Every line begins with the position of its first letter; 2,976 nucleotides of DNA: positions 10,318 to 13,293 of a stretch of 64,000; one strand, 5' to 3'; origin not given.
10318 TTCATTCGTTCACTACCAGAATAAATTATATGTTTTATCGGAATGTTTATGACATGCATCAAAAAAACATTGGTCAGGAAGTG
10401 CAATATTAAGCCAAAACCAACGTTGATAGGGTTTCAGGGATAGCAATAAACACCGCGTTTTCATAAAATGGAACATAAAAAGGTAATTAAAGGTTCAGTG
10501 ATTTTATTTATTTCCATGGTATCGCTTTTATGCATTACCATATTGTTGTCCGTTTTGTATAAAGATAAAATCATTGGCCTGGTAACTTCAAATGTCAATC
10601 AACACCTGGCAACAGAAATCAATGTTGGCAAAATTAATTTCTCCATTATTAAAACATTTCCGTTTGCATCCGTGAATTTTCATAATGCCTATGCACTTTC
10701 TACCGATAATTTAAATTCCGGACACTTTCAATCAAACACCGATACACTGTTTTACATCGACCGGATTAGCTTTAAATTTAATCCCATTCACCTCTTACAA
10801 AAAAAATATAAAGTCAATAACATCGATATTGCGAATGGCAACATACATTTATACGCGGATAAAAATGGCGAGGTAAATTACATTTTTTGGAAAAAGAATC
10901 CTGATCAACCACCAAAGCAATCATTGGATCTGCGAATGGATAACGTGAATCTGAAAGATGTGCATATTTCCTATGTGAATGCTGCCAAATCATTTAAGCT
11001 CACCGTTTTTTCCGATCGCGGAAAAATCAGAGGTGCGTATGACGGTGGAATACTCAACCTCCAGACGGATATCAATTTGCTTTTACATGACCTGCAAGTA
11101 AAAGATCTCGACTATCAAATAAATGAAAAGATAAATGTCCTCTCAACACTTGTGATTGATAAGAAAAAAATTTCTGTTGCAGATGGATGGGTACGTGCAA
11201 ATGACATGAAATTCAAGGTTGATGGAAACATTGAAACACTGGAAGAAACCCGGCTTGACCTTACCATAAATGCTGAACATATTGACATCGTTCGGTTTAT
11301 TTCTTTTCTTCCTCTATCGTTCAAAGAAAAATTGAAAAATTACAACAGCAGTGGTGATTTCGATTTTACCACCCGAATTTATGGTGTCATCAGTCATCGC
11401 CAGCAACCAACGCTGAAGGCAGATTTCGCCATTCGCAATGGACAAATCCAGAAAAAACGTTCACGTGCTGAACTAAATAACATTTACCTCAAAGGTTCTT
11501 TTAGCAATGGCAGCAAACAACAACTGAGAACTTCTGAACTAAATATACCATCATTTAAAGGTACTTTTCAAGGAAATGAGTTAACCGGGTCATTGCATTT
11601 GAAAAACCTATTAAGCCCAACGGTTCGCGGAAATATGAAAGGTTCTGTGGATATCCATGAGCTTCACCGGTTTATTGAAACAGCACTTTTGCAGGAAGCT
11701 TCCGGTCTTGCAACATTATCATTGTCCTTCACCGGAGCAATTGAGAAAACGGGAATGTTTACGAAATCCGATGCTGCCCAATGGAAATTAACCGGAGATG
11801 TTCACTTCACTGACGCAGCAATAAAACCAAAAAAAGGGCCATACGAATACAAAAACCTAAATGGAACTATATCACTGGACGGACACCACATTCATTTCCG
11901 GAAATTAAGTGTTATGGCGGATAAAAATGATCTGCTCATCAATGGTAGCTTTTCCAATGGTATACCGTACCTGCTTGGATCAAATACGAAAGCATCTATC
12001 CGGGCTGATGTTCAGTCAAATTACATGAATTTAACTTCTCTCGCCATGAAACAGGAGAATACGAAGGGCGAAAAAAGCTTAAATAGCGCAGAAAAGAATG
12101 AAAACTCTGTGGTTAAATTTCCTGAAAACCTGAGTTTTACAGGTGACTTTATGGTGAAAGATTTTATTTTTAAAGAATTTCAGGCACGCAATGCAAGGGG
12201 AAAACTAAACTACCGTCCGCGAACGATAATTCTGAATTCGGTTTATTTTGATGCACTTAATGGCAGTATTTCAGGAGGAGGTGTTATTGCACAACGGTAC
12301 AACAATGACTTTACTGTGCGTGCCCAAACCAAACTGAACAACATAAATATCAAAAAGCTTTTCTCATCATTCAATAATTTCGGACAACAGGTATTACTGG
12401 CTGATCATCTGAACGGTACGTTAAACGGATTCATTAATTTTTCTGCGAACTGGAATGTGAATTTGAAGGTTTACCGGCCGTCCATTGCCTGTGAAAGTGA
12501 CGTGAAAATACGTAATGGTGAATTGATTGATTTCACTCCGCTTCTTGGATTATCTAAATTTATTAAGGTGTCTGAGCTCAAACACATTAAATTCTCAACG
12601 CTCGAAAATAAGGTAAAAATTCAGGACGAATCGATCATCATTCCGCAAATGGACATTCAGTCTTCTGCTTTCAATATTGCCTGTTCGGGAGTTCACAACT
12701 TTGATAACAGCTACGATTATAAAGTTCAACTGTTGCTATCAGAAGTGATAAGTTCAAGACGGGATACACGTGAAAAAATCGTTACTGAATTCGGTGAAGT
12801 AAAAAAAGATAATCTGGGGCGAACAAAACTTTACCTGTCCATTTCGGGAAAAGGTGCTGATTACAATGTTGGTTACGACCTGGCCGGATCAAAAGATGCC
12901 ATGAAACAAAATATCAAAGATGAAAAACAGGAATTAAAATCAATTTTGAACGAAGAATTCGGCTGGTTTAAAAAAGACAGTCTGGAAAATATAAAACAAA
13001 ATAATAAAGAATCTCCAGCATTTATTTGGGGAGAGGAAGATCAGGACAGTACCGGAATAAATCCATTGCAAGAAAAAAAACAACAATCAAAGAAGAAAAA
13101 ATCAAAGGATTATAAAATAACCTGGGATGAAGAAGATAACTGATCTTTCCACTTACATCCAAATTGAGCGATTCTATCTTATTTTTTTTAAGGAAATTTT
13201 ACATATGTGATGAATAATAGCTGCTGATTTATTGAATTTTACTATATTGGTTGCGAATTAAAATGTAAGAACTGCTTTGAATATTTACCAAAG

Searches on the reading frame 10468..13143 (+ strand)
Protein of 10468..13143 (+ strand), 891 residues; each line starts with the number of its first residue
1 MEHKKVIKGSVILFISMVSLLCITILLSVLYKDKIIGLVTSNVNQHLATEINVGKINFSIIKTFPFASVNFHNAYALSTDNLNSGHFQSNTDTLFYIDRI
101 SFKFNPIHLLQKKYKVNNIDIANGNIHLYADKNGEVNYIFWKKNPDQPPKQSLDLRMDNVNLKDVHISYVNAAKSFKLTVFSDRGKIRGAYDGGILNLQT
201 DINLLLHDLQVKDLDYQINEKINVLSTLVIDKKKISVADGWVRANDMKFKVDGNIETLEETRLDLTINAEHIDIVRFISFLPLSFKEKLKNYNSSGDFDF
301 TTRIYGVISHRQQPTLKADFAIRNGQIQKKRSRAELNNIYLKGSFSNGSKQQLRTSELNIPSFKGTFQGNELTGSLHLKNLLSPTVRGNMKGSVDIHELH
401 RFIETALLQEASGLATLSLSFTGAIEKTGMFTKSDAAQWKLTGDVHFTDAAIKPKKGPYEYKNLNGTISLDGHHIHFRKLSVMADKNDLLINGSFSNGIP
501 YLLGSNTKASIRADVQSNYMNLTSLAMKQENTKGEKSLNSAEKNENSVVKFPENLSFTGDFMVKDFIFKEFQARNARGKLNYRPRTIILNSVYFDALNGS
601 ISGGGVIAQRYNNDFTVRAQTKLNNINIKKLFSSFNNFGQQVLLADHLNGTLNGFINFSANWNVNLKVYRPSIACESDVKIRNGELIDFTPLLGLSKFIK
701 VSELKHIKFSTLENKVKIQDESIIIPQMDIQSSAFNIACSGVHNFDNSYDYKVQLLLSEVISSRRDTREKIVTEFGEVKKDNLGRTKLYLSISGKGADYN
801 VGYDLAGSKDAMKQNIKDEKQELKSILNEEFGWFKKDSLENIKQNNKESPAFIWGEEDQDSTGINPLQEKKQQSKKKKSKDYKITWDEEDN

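Call 38: search_protein_families(library=pfam, proteins=[window:10468-13143:+], max_evalue=0.00001)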
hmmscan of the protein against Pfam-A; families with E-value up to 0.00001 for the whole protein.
window:10468-13143:+ (891 aa): 1 family
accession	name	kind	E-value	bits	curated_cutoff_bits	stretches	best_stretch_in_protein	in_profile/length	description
PF05359.17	DUF748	-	1.5e-11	43.6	50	1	15-540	20-395/1037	Domain of Unknown Function (DUF748)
